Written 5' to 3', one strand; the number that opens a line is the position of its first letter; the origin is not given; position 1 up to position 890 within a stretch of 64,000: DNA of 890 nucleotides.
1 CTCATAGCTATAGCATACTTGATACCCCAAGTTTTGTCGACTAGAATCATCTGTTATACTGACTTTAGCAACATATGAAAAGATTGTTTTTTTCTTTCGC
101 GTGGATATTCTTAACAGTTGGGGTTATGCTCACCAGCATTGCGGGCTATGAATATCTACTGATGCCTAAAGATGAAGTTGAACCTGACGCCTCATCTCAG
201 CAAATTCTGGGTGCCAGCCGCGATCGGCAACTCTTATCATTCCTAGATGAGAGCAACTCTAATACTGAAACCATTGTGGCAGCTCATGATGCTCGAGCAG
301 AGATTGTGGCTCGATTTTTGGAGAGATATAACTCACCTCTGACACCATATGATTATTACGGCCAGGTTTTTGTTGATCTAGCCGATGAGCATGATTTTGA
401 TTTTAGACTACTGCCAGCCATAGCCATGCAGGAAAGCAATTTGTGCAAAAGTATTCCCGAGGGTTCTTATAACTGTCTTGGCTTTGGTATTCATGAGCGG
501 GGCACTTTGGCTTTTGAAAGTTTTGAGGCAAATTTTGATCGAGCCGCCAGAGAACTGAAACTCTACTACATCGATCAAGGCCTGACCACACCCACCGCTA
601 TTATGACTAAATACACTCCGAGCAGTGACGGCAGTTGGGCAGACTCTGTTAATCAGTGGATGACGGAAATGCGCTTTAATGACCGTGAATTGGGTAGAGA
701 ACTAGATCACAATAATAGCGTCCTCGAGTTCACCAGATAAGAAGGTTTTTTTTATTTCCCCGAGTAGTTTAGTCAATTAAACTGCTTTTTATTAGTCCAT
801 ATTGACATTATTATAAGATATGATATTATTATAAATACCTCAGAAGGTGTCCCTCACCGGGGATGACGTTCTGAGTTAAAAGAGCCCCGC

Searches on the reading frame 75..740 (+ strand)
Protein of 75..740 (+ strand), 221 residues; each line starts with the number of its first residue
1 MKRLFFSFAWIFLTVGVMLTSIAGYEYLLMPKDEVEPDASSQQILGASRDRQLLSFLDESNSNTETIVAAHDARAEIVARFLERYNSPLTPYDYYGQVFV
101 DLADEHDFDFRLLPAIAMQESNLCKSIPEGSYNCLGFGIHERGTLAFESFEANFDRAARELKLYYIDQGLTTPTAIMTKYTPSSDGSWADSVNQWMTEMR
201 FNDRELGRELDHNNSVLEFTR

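Call 18: search_protein_families(library=pfam, proteins=[window:75-737:+], max_evalue=0.0001)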
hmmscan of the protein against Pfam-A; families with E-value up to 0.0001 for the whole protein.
window:75-737:+ (221 aa): 0 families

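Call 51: find_encoding_contigs(protein=window:75-740:+, flank=10000, max_places=2)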
Protein window:75-740:+ (221 aa): 3 contigs read that carry it; 2 places shown.
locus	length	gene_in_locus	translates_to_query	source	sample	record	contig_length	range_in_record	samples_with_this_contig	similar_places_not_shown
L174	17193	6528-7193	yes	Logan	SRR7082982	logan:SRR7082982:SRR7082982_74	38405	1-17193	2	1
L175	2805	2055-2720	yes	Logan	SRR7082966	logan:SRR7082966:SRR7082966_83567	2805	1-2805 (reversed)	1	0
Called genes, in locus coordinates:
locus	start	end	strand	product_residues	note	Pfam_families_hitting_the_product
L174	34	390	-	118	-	-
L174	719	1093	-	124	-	PF07508:Recombinase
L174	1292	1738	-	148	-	PF00239:Resolvase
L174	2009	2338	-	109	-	-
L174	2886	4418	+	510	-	PF07602:DUF1565 (faint), PF22842:Pel9A-like_beta_helix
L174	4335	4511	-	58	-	-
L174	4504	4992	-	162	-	-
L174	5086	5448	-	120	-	PF01475:FUR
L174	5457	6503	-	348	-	-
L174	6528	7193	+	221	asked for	-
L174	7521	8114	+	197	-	PF01863:YgjP-like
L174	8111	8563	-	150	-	-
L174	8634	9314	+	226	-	PF21694:DNA_pol3_delta_C (faint)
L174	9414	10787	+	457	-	PF02878:PGM_PMM_I, PF02879:PGM_PMM_II, PF02880:PGM_PMM_III, PF00408:PGM_PMM_IV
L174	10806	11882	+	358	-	PF01380:SIS, PF10432:bact-PGI_C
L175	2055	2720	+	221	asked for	-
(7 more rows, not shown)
